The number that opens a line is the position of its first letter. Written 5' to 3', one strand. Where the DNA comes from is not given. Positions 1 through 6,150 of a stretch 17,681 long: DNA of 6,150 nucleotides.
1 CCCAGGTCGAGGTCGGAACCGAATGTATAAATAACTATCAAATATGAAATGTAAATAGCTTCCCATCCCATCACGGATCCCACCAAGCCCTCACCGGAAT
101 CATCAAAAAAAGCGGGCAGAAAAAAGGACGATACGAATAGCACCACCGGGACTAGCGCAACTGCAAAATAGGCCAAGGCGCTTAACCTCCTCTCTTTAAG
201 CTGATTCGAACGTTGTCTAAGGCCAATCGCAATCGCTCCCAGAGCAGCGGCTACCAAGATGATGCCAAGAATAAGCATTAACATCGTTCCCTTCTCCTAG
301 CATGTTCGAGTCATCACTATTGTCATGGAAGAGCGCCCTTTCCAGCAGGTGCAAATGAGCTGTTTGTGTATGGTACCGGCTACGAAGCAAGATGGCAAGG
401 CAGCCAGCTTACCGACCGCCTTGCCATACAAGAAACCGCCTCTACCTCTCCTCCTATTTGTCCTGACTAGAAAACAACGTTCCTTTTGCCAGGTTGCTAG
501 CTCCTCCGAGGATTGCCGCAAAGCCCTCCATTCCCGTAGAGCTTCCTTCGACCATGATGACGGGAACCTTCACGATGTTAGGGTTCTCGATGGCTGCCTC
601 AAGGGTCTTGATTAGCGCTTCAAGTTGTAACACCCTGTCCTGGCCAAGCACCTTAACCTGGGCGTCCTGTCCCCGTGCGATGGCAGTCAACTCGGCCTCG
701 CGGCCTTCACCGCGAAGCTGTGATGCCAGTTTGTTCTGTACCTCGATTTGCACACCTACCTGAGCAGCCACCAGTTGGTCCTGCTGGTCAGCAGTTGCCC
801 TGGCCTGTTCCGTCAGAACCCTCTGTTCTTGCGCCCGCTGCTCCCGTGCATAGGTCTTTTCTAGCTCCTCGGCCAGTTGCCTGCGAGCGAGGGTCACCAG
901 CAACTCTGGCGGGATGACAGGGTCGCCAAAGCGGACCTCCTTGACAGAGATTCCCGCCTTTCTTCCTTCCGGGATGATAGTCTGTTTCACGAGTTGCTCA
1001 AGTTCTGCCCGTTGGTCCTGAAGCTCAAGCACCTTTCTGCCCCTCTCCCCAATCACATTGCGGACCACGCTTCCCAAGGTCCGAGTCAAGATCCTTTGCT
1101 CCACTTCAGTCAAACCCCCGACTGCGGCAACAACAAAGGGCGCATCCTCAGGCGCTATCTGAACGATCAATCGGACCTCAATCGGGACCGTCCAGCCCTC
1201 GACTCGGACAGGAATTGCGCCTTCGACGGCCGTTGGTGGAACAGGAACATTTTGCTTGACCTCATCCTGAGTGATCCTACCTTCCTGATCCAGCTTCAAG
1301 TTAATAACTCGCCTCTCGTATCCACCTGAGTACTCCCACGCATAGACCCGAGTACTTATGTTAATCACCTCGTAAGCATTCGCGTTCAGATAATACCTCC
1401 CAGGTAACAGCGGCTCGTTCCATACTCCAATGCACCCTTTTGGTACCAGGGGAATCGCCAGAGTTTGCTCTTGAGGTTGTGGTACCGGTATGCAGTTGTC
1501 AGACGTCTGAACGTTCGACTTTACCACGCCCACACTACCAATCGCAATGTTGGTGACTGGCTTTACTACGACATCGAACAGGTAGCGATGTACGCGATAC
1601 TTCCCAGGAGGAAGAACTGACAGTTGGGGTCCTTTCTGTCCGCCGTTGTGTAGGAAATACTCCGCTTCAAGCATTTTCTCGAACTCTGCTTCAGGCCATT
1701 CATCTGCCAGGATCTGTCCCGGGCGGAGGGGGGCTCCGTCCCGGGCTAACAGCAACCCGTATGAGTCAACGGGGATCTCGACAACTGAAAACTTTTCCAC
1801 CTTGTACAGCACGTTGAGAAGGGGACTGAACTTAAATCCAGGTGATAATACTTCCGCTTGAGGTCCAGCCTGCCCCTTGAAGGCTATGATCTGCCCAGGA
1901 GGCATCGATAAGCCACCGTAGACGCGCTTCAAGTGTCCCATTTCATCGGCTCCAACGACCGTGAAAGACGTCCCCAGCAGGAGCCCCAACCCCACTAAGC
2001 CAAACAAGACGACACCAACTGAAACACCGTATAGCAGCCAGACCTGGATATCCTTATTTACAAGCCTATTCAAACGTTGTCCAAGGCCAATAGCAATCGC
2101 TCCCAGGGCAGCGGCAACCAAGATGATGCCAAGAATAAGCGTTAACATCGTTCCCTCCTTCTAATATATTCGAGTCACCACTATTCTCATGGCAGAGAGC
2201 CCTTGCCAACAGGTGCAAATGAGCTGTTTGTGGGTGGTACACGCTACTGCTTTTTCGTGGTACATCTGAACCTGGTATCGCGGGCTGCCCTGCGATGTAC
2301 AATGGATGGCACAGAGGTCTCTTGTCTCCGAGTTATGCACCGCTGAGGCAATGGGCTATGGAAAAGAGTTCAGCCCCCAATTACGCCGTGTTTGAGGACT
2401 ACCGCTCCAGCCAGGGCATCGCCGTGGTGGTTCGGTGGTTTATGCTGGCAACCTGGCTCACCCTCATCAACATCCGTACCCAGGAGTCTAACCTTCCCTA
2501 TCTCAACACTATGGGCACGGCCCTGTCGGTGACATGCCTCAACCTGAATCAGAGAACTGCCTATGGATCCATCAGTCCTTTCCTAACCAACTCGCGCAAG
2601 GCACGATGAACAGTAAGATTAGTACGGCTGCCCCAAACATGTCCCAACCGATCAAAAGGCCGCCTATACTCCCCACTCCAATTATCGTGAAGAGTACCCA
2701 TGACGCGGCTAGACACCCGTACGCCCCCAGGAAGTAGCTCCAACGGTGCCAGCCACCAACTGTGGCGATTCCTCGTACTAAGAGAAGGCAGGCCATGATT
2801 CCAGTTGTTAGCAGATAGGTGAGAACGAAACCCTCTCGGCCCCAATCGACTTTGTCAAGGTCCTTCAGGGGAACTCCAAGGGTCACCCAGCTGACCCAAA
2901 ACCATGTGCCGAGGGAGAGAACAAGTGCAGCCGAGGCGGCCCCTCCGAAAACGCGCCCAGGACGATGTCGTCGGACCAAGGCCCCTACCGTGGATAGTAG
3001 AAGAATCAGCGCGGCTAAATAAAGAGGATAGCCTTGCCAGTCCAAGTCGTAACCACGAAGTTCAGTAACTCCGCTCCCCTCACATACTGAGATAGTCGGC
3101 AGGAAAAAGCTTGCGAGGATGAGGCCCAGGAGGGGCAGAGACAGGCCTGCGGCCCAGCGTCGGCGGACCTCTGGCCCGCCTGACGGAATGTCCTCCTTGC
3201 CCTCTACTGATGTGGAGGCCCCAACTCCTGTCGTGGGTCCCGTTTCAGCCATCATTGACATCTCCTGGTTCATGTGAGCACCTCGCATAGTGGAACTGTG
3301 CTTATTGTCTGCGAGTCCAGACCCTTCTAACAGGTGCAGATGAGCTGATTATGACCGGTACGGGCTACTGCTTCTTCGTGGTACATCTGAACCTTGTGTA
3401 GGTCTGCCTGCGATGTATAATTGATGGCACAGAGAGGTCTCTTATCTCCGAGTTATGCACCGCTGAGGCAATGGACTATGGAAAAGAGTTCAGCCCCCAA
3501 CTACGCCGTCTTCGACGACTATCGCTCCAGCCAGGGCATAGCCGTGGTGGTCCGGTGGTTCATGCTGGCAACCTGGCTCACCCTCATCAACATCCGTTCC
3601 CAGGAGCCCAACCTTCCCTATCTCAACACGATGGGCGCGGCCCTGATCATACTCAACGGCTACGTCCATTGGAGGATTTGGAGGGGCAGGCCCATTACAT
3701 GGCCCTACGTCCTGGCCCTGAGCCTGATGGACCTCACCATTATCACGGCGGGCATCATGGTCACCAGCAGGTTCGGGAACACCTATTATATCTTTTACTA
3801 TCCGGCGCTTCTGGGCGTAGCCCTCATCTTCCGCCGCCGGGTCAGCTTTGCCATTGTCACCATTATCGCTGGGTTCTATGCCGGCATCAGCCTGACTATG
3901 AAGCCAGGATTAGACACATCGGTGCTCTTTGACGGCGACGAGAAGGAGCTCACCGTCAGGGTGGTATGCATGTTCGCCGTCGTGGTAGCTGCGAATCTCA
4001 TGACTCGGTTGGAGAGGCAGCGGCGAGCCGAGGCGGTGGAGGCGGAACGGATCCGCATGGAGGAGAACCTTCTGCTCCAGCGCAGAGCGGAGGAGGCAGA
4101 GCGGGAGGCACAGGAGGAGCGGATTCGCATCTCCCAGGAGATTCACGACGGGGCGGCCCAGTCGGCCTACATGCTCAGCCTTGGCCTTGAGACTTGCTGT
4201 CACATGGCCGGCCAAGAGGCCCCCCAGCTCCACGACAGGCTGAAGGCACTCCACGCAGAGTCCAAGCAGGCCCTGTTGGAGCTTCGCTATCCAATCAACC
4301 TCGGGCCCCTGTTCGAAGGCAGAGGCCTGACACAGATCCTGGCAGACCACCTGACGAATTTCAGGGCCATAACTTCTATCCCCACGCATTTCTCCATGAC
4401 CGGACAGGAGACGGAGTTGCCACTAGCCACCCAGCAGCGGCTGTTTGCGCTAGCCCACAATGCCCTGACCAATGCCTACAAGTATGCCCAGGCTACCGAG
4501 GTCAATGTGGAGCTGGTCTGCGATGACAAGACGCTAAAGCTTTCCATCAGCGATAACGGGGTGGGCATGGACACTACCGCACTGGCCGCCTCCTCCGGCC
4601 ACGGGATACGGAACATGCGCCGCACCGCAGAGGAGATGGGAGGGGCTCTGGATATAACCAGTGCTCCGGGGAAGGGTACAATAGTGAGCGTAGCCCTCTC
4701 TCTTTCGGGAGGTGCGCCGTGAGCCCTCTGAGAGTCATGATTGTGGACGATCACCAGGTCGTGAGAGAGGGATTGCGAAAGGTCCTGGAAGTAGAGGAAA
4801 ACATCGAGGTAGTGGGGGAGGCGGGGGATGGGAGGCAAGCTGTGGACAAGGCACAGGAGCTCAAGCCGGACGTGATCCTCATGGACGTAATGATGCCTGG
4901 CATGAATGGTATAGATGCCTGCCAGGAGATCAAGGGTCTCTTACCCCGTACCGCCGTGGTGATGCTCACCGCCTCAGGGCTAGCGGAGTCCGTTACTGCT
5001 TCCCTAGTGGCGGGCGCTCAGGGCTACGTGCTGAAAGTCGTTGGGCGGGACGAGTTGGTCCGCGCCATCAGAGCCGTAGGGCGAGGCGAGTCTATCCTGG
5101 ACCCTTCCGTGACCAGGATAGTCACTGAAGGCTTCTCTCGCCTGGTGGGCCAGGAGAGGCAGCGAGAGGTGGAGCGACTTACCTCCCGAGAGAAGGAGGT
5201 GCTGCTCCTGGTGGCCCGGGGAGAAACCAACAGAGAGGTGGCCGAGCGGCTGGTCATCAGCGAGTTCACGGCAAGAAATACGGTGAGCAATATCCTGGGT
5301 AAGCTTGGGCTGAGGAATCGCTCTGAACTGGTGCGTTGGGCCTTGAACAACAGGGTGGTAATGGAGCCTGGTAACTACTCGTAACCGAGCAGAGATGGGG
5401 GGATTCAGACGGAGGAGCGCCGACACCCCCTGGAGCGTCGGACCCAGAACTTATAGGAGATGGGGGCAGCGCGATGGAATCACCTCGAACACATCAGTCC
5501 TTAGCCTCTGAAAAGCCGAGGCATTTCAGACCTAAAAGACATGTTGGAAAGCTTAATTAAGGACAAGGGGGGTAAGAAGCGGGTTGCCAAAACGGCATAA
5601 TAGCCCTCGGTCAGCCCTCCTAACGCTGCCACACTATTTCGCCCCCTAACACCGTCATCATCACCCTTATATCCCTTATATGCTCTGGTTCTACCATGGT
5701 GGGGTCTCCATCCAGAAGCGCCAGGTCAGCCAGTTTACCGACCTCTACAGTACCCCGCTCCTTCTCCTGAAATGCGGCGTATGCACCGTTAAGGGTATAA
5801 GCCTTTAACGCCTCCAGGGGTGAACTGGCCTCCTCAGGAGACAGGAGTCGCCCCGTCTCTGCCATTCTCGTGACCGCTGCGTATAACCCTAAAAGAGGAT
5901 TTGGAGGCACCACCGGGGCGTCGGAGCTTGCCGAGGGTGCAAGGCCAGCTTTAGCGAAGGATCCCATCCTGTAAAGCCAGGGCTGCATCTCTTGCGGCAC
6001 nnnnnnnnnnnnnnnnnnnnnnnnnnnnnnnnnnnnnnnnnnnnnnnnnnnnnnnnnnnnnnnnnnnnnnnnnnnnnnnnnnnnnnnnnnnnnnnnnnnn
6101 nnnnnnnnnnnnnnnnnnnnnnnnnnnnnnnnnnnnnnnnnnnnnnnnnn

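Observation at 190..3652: One regulatory/5' module is present three times and drives a flotillin and two paralogous membrane proteins next to the kinase/regulator operon.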

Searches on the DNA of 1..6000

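Call 7: search_rna_families(source=window, start=1, end=6000, threshold=evalue, max_evalue=1)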
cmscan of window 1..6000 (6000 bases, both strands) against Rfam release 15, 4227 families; matches with E-value up to 1: 0.
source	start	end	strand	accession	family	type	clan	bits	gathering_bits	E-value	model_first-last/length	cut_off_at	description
